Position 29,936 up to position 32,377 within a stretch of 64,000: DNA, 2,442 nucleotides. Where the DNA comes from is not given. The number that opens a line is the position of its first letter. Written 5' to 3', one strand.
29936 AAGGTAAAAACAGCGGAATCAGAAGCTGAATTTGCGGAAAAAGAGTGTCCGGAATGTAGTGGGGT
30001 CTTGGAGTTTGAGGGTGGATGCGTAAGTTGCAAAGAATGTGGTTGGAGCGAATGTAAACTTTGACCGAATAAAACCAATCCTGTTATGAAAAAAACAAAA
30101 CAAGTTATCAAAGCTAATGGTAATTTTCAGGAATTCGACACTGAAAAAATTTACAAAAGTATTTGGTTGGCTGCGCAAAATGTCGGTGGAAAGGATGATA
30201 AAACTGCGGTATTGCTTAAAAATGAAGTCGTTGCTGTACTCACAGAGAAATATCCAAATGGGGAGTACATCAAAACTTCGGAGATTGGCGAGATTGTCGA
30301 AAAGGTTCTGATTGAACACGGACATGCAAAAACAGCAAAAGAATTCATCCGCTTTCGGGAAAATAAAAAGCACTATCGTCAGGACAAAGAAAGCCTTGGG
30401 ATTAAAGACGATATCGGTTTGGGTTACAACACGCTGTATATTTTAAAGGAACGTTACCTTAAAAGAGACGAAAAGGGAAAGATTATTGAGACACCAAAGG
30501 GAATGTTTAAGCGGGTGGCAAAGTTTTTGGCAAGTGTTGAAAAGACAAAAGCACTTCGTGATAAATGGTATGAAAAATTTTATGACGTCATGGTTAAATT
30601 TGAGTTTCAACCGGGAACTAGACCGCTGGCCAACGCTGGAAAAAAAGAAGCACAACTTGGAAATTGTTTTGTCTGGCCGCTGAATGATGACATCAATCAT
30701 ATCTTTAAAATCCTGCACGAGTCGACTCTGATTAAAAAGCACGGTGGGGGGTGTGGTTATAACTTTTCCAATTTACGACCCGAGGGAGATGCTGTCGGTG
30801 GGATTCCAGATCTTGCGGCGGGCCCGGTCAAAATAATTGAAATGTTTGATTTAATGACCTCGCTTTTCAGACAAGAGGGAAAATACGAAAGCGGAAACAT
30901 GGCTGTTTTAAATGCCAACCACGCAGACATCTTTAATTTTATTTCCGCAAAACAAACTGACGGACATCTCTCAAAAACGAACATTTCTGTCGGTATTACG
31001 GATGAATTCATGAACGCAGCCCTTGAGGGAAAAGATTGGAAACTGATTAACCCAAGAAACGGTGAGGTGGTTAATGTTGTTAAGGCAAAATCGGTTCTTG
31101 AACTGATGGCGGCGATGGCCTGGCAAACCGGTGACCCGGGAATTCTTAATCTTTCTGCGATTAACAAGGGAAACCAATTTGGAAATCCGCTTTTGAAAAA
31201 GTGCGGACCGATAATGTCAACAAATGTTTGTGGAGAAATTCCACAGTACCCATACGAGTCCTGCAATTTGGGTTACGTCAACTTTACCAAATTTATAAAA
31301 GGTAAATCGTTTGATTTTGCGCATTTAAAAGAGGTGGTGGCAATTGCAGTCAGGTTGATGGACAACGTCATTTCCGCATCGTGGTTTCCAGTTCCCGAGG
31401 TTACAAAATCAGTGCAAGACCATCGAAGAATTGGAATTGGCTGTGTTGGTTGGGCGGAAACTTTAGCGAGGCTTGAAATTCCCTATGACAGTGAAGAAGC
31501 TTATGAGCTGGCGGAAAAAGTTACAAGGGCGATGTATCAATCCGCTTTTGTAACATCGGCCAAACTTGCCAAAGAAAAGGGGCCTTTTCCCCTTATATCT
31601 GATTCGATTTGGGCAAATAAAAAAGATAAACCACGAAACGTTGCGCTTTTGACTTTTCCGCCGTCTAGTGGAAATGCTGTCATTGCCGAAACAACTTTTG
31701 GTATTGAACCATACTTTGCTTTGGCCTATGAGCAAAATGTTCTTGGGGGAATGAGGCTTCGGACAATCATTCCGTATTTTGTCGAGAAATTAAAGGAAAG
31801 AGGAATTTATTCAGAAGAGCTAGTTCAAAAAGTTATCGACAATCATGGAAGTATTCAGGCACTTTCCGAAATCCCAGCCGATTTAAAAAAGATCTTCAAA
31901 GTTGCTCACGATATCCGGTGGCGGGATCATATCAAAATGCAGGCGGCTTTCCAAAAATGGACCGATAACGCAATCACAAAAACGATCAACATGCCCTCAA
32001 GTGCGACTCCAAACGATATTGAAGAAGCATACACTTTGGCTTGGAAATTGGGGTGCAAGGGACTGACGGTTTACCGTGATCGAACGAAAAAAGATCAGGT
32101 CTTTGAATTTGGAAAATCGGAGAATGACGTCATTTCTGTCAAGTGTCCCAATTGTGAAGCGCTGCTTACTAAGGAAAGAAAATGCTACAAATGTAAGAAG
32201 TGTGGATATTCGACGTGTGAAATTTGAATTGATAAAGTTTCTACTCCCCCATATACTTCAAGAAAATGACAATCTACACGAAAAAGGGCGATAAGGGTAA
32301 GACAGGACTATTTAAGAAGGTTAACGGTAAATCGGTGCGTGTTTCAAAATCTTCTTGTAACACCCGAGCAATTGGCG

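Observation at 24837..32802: nrdR followed by three tandem full-length class II (B12) ribonucleotide reductase paralogs and a PduO adenosyltransferase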

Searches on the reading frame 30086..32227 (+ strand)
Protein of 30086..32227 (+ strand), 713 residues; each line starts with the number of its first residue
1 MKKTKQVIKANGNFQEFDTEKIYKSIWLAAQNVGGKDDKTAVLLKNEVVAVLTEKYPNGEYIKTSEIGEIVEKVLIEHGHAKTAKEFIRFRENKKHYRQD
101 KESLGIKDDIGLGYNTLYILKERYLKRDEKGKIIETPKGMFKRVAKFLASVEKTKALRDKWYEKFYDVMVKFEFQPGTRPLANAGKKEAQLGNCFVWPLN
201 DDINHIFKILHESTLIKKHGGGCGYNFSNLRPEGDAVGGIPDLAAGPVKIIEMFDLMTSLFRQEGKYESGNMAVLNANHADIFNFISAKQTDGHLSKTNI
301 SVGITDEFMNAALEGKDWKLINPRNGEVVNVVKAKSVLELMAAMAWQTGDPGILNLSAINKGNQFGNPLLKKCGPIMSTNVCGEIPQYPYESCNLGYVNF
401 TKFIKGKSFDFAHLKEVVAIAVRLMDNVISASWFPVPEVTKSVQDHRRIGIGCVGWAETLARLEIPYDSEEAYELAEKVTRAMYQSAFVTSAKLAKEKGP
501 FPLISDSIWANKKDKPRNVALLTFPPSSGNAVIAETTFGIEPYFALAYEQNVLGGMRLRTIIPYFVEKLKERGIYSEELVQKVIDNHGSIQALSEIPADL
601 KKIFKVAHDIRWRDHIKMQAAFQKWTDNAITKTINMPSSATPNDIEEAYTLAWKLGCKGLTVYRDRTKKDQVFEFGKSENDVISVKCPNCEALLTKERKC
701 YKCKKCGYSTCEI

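Call 3: search_protein_families(library=pfam, proteins=[window:30086-32227:+], max_evalue=0.01)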
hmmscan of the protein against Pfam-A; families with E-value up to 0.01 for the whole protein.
window:30086-32227:+ (713 aa): 3 families
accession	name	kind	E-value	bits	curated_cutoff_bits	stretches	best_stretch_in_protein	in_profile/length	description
PF02867.20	Ribonuc_red_lgC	-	2.8e-120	402.9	23.9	2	193-512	2-347/523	Ribonucleotide reductase, barrel domain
PF00317.26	Ribonuc_red_lgN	-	2.2e-22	79.3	28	1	112-187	3-75/77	Ribonucleotide reductase, all-alpha domain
PF03477.21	ATP-cone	-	8.6e-17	61.9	25.8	1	6-95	2-87/88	ATP cone domain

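Call 4: search_protein_families(library=ncbifam, proteins=[window:30086-32227:+], max_evalue=0.01)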
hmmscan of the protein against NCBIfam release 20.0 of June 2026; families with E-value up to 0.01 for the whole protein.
window:30086-32227:+ (713 aa): 24 families
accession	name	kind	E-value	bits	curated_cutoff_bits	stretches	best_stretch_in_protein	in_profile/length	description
NF006417.0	PRK08665.1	equivalog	4.4e-193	643.6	961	1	109-680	9-580/759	vitamin B12-dependent ribonucleotide reductase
NF005010.0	PRK06406.1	subfamily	1.1e-192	642.2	1125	2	155-681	213-733/771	vitamin B12-dependent ribonucleotide reductase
TIGR02504.1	NrdJ_Z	equivalog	1.9e-173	578.3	399.95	1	119-672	4-605/606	adenosylcobalamin-dependent ribonucleoside-diphosphate reductase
NF006207.0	PRK08332.1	equivalog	9.7e-130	434.1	2400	5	512-675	1402-1564/1684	vitamin B12-dependent ribonucleotide reductase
TIGR02506.1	NrdE_NrdA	equivalog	7e-101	338.6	341.05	2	115-510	2-428/616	ribonucleoside-diphosphate reductase subunit alpha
NF005122.0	PRK06556.1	equivalog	2.4e-81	273.8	859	3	298-502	288-488/960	vitamin B12-dependent ribonucleotide reductase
NF005544.0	PRK07207.1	equivalog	4.3e-79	266.4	965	4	328-511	539-722/965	ribonucleoside-diphosphate reductase subunit alpha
NF005401.0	PRK06948.1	subfamily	2.5e-72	244.4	906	1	120-674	21-591/604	ribonucleotide reductase-like protein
NF005101.0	PRK06539.1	equivalog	6.3e-72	242.8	988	3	58-347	93-384/822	ribonucleoside-diphosphate reductase subunit alpha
NF005991.0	PRK08115.1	equivalog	2.3e-69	234.3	854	3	329-506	430-605/858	vitamin B12-dependent ribonucleotide reductase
NF006577.0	PRK09102.1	equivalog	6.3e-67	226.2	620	1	108-703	21-603/604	ribonucleoside-diphosphate reductase subunit alpha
NF009029.0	PRK12365.1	equivalog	1.7e-64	218.3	1350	4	330-510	624-803/1046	ribonucleoside-diphosphate reductase subunit alpha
NF009028.0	PRK12364.1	equivalog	3e-58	197.5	1377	3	112-323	236-451/842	ribonucleoside-diphosphate reductase subunit alpha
NF006279.0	PRK08447.1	equivalog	1e-56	192.8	1082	3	107-326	132-352/789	ribonucleoside-diphosphate reductase subunit alpha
NF005483.0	PRK07088.1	equivalog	2.4e-50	171.5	1214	2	105-325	151-374/764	ribonucleoside-diphosphate reductase subunit alpha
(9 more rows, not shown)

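Call 14: find_related_loci(query=window:30086-32227:+, collection=genome_contigs, flank=10000)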
Query window:30086-32227:+ (713 aa) in genome_contigs; peptide patterns used: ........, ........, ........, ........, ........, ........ (x = any residue, [..] = any of these).
123 stretches matched a pattern; 78 encode a relative of the query (tblastn E <= 1e-3); 78 distinct loci.
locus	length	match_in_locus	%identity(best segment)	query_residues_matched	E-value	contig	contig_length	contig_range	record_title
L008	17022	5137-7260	78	7-713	0e+0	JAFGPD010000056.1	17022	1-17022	MAG: Candidatus Woesebacteria bacterium isolate Zod_Metabat.670 k87_13982406, whole genome shotgun sequence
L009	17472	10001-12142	72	2-713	0e+0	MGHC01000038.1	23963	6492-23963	MAG: Candidatus Woesebacteria bacterium RIFCSPLOWO2_01_FULL_39_10 rifcsplowo2_01_scaffold_9906, whole genome shotgun seq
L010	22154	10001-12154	72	1-713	0e+0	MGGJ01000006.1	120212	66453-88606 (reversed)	MAG: Candidatus Woesebacteria bacterium RIFCSPHIGHO2_01_FULL_39_32 rifcsphigho2_01_scaffold_159, whole genome shotgun se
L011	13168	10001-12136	74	2-713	0e+0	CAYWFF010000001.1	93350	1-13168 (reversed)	MAG TPA_asm: uncultured Gammaproteobacteria bacterium isolate SRP193661_co1_213 genome assembly, contig: NODE_283_length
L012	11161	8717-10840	72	5-713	0e+0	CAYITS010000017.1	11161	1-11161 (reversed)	MAG TPA_asm: uncultured Gammaproteobacteria bacterium isolate ERP119705_co3_637 genome assembly, contig: NODE_7093_lengt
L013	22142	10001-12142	72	5-713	0e+0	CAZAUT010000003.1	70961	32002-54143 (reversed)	MAG TPA_asm: uncultured Gammaproteobacteria bacterium isolate SRP319275_co4_74 genome assembly, contig: NODE_195_length_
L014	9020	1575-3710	73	1-713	0e+0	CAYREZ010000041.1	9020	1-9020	MAG TPA_asm: uncultured Gammaproteobacteria bacterium isolate SRP050083_co1_461 genome assembly, contig: NODE_3873_lengt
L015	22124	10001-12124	71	5-712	0e+0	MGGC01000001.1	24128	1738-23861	MAG: Candidatus Woesebacteria bacterium RIFCSPHIGHO2_01_FULL_38_10 rifcsphigho2_01_scaffold_11194, whole genome shotgun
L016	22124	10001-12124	70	5-713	0e+0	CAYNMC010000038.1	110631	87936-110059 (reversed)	MAG TPA_asm: uncultured Pseudomonadales bacterium isolate SRP231805_co4_157 genome assembly, contig: k141_28553, whole g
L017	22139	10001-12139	70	3-713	0e+0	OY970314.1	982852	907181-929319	MAG: Candidatus Woesebacteria bacterium isolate MFD01299.bin.c.5 genome assembly, chromosome: 1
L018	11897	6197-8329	70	3-713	0e+0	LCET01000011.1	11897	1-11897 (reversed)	MAG: Candidatus Woesebacteria bacterium GW2011_GWC1_42_9 UV51_C0011, whole genome shotgun sequence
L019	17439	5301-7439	71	3-713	0e+0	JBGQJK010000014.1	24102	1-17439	MAG: Patescibacteria group bacterium isolate OBJ2_061818_070_25 k141_1851668_length_24102_cov_10.0000, whole genome shot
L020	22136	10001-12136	69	5-713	0e+0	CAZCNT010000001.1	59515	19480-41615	MAG TPA_asm: uncultured Gammaproteobacteria bacterium isolate SRP050083_co1_418 genome assembly, contig: NODE_109_length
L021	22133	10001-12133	69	5-713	0e+0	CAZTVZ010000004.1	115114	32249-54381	MAG TPA_asm: uncultured Gammaproteobacteria bacterium isolate binchicken_co27_378 genome assembly, contig: NODE_225_leng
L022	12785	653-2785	68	5-712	0e+0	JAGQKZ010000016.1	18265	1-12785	MAG: candidate division WWE3 bacterium isolate HKST-UBA03 NODE_16_length_18265_cov_3.820871, whole genome shotgun sequen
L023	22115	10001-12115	68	7-713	0e+0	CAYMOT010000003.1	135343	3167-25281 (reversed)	MAG TPA_asm: uncultured Candidatus Saccharibacteria bacterium isolate binchicken_co179_168 genome assembly, contig: NODE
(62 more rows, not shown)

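Call 31: find_homologous_proteins(query=window:30086-32227:+, max_evalue=1e-30)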
Query window:30086-32227:+ (713 aa): 3548 proteins with E <= 1e-30 among 8000 candidates; the best 120 are listed.
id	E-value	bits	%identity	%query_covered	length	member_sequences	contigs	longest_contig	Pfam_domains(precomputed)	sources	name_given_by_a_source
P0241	0.0e+0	1625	100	99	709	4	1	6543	PF02867.21,PF00317.27,PF03477.22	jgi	-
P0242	0.0e+0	1473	88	99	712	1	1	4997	PF02867.21,PF00317.27,PF03477.22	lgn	-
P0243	0.0e+0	1366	81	99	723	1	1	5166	PF02867.21,PF00317.27,PF03477.22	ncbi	-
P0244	0.0e+0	1344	80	99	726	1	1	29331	PF02867.21,PF00317.27,PF03477.22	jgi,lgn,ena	-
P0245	0.0e+0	1342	79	100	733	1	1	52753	PF02867.21,PF00317.27,PF03477.22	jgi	jgi:ribonucleoside-diphosphate reductase alpha chain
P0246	0.0e+0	1328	79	99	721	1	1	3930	PF02867.21,PF00317.27,PF03477.22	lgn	-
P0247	0.0e+0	1323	79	100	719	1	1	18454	PF02867.21,PF00317.27,PF03477.22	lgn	-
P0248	0.0e+0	1322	80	100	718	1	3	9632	PF02867.21,PF00317.27,PF03477.22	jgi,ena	-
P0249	0.0e+0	1310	78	99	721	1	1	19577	PF02867.21,PF00317.27,PF03477.22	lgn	-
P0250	0.0e+0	1308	77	99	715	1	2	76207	PF02867.21,PF00317.27,PF03477.22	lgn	-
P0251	0.0e+0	1308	77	99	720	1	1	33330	PF02867.21,PF00317.27,PF03477.22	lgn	-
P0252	0.0e+0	1308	77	99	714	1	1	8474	PF02867.21,PF00317.27,PF03477.22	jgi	jgi:ribonucleoside-diphosphate reductase alpha chain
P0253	0.0e+0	1301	77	100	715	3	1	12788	PF02867.21,PF00317.27,PF03477.22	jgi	jgi:ribonucleoside-diphosphate reductase alpha chain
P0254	0.0e+0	1300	78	99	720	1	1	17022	PF02867.21,PF00317.27,PF03477.22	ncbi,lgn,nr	ncbi:adenosylcobalamin-dependent ribonucleoside-diphosphate reductase [Candidatus Woesebacteria bact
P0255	0.0e+0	1295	77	100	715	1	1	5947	PF02867.21,PF00317.27,PF03477.22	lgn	-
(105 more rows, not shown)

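Call 64: search_protein_families(library=ncbifam, proteins=[L023:7709-9973:+], max_evalue=1e-10)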
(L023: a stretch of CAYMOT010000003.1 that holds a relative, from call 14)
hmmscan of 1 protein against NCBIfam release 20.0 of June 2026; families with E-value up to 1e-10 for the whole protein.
L023:7709-9973:+ (754 aa): 10 families
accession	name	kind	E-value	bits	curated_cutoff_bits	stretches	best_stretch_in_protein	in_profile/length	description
TIGR02505.1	RTPR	equivalog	1.1e-88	298.2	340.05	3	260-525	173-449/724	ribonucleoside-triphosphate reductase, adenosylcobalamin-dependent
NF005010.0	PRK06406.1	subfamily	9e-25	87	1125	1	10-113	4-106/771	vitamin B12-dependent ribonucleotide reductase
NF006207.0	PRK08332.1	equivalog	7.8e-22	76.4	2400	1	13-113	6-103/1684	vitamin B12-dependent ribonucleotide reductase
NF005497.0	PRK07111.1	equivalog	1.5e-19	69.8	764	1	11-114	3-103/746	anaerobic ribonucleoside triphosphate reductase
NF006126.0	PRK08270.1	equivalog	4.5e-18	64.9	548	1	11-114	3-100/684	ribonucleoside triphosphate reductase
TIGR02504.1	NrdJ_Z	equivalog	3.6e-16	58.9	399.95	0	257-468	79-298/606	adenosylcobalamin-dependent ribonucleoside-diphosphate reductase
NF009028.0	PRK12364.1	equivalog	6e-15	54.3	1377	1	12-114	2-103/842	ribonucleoside-diphosphate reductase subunit alpha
NF005544.0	PRK07207.1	equivalog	7.1e-14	50.6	965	1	11-110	34-138/965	ribonucleoside-diphosphate reductase subunit alpha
NF009029.0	PRK12365.1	equivalog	2.9e-13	48.7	1350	1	4-114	111-226/1046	ribonucleoside-diphosphate reductase subunit alpha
NF006732.0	PRK09263.1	equivalog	1.1e-11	44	657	1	12-122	4-108/712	anaerobic ribonucleoside-triphosphate reductase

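Call 65: search_protein_families(library=pfam, proteins=[L023:7709-9973:+], max_evalue=0.01)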
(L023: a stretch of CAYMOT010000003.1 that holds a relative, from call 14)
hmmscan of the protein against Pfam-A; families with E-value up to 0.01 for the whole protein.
L023:7709-9973:+ (754 aa): 4 families
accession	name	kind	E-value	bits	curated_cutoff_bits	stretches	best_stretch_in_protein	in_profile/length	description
PF03477.21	ATP-cone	-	2.1e-20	73.5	25.8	1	13-103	3-87/88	ATP cone domain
PF02867.20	Ribonuc_red_lgC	-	9.5e-10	38.1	23.9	1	436-471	196-235/523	Ribonucleotide reductase, barrel domain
PF21995.1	RNR-II_ins_dom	-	9.2e-09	36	27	1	262-320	36-100/107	B12-dependent ribonucleotide reductase, insertion domain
PF17975.6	RNR_Alpha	-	6.5e-08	33.5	26.4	1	118-165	7-54/101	Ribonucleotide reductase alpha domain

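Call 77: search_solved_structures(query=window:30086-32227:+, show_alignments=1, max_evalue=1e-40)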
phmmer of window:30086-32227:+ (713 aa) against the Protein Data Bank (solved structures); distinct sequences matched with E-value up to 1e-40: 11.
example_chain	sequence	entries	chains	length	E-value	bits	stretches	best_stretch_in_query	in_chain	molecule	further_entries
1xjk_A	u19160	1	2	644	7.9e-95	321.8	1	190-509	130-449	ribonucleotide reductase, B12-dependent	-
1xje_A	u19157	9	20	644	1.1e-94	321.4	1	190-509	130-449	ribonucleotide reductase, B12-dependent | Ribonucleoside-diphosphate reductase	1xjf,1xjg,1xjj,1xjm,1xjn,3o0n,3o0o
5im3_A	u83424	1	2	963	2.7e-59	204.4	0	330-510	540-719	Ribonucleoside-diphosphate reductase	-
2wgh_A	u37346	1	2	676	4.8e-53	183.7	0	324-503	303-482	RIBONUCLEOSIDE-DIPHOSPHATE REDUCTASE LARGE SUBUNIT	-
3hnc_A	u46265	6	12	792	7.4e-53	183.1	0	324-503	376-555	Ribonucleoside-diphosphate reductase large subunit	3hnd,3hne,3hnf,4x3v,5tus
6l3r_A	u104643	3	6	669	7.8e-53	183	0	324-503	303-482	Ribonucleoside-diphosphate reductase large subunit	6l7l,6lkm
5d1y_A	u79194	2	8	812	8.4e-53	182.9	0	324-503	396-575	Ribonucleoside-diphosphate reductase large subunit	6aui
7agj_A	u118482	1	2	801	6.1e-47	163.5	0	107-323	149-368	Ribonucleoside-diphosphate reductase subunit alpha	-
1zyz_A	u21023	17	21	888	1e-45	159.4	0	333-504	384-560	Ribonucleoside-diphosphate reductase large chain 1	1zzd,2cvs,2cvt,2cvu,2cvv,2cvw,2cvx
3s8a_A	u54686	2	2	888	1.4e-45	159.1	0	333-504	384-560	Ribonucleoside-diphosphate reductase large chain 1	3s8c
3tb9_A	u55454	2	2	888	6.2e-45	156.9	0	333-504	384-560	Ribonucleoside-diphosphate reductase large chain 1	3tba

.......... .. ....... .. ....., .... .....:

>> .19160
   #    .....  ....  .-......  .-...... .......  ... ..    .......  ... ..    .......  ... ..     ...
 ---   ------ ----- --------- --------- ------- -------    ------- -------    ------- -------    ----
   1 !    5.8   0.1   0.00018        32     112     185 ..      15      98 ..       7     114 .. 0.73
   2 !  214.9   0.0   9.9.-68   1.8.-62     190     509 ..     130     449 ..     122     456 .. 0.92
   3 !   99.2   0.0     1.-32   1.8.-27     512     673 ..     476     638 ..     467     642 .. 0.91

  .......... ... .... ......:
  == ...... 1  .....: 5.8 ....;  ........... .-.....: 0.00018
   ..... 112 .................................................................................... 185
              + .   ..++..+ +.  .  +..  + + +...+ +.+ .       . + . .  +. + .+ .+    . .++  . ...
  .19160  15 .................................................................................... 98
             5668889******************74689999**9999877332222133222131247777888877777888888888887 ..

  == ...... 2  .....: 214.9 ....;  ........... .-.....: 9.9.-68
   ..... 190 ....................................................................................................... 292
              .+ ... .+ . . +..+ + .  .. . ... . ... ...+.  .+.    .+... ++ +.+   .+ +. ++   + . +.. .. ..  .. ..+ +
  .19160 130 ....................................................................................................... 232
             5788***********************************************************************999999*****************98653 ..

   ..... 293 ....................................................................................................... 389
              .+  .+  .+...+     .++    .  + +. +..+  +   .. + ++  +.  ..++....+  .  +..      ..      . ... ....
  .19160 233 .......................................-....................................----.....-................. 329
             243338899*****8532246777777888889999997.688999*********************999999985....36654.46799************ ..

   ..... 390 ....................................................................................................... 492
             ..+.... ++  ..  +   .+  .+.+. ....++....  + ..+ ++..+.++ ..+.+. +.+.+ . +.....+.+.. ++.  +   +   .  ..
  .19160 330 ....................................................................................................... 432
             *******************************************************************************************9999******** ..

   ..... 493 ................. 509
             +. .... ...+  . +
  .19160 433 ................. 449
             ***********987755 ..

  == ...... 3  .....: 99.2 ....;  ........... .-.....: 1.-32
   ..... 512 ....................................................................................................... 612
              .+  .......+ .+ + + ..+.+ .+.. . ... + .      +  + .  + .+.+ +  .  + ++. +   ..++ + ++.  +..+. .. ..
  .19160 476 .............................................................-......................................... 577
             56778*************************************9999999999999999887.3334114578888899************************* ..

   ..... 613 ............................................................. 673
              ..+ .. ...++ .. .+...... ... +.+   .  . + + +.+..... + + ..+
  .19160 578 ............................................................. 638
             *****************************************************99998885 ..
